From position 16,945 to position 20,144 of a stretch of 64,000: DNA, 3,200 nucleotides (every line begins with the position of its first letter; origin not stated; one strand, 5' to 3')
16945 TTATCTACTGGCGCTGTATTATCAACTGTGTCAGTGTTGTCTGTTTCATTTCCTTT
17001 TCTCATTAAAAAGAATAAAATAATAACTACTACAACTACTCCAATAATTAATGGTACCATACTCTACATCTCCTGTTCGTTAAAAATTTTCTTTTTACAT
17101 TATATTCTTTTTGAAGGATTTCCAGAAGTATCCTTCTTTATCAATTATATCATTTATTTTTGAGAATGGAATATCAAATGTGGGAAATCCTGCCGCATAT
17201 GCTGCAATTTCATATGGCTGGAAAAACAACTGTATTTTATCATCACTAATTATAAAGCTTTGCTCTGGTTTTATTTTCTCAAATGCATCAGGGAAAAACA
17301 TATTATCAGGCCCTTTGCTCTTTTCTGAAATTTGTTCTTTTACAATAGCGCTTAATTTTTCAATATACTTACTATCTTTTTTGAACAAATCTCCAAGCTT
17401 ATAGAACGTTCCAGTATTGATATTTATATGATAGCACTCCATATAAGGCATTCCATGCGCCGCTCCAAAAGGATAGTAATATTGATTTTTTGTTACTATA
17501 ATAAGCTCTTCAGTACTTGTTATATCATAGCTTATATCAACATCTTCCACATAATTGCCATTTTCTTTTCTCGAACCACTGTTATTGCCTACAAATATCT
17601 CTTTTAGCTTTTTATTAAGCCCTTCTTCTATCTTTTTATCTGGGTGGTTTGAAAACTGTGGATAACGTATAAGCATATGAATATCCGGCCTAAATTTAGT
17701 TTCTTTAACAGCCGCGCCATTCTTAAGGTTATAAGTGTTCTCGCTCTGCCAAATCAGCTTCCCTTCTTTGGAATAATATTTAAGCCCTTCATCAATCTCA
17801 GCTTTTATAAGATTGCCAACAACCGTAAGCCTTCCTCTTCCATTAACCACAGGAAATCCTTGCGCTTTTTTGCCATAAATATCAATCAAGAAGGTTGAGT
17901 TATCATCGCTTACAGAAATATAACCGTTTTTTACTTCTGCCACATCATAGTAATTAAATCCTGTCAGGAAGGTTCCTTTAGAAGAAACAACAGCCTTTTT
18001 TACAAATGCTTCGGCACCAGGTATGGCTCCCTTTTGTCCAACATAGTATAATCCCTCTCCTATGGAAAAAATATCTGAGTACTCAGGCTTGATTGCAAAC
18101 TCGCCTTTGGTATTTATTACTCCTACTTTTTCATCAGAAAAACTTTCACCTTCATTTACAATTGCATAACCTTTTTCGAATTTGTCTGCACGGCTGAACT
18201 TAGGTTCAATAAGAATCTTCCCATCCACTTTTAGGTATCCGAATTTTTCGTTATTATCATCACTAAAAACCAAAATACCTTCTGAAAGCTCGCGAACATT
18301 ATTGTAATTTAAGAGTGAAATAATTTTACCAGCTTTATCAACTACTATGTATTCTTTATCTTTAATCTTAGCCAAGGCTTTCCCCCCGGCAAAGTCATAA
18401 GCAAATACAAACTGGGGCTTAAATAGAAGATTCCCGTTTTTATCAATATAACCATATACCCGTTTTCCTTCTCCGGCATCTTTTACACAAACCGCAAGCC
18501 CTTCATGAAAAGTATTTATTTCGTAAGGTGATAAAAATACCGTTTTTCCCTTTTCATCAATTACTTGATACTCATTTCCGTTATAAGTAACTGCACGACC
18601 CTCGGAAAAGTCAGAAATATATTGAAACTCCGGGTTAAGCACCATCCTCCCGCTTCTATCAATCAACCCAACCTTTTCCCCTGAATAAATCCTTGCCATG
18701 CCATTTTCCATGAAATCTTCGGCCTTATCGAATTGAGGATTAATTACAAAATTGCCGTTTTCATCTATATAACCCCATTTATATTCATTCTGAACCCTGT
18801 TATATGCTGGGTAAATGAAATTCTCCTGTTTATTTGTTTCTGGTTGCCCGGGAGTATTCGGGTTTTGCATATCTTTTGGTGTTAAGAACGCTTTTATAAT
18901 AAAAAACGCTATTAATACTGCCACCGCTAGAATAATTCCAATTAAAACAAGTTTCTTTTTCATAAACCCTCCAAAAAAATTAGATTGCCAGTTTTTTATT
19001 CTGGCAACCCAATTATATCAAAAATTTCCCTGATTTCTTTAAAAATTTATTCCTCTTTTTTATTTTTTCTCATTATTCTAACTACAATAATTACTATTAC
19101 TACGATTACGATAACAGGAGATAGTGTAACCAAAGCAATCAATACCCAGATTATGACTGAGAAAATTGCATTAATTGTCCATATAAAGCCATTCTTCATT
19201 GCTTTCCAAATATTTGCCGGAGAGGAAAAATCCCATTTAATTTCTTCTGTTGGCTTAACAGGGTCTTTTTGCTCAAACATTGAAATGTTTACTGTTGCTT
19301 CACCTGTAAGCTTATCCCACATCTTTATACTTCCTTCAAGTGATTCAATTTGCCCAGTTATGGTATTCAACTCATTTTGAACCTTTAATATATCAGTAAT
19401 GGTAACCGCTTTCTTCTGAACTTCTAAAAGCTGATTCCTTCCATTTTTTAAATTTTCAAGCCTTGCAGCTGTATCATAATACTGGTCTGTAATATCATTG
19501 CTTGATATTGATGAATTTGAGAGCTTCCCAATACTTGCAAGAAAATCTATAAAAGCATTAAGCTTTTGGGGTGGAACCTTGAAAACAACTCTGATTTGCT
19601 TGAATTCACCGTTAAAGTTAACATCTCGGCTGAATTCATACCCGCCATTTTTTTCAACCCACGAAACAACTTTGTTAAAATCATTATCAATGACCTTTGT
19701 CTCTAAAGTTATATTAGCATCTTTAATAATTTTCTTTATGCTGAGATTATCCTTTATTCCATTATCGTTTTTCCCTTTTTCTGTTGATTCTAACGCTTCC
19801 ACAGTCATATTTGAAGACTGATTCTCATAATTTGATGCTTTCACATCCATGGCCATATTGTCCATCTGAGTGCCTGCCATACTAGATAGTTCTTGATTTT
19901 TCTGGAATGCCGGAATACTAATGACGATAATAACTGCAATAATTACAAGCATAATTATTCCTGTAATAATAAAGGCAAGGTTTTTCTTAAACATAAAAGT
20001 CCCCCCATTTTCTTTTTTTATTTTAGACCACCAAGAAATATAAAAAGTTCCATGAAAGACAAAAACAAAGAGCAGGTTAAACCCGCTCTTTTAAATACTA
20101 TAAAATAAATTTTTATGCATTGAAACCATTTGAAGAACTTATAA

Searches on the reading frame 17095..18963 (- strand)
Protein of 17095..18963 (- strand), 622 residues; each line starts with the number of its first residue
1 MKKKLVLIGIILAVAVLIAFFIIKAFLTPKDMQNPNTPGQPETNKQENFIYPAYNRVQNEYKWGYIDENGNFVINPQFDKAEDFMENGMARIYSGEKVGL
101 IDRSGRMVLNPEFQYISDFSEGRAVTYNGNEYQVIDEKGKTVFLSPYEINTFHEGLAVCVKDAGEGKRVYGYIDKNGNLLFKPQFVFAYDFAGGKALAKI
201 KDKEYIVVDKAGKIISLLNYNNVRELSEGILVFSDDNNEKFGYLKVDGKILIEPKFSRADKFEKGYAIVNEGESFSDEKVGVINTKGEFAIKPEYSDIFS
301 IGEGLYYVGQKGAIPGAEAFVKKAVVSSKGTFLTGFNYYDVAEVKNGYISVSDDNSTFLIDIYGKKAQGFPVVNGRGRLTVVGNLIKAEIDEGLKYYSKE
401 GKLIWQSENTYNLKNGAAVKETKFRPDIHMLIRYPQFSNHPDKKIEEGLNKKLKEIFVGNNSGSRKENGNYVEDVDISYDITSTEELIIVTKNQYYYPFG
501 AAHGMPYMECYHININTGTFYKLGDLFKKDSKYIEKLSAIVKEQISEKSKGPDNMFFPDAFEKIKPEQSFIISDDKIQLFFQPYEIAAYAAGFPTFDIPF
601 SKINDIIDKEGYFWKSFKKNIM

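Call 35: search_protein_families(library=pfam, proteins=[window:17095-18963:-], max_evalue=0.00001)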
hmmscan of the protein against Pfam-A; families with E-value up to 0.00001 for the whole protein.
window:17095-18963:- (622 aa): 2 families
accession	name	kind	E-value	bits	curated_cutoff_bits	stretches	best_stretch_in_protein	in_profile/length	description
PF14903.11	WG_beta_rep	-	2.3e-44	149.5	25.6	3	63-96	1-33/35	WG containing repeat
PF11738.13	DUF3298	-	1.8e-19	70.8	24.1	1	525-601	2-84/84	Protein of unknown function (DUF3298)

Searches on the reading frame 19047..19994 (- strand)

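Call 35: search_protein_families(library=pfam, proteins=[window:19047-19994:-], max_evalue=0.00001)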
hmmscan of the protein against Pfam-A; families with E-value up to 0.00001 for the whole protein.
window:19047-19994:- (315 aa): 1 family
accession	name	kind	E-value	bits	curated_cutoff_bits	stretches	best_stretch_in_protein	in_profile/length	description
PF14257.11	DUF4349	-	1.3e-41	142.7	27.7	1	88-302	2-209/213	Domain of unknown function (DUF4349)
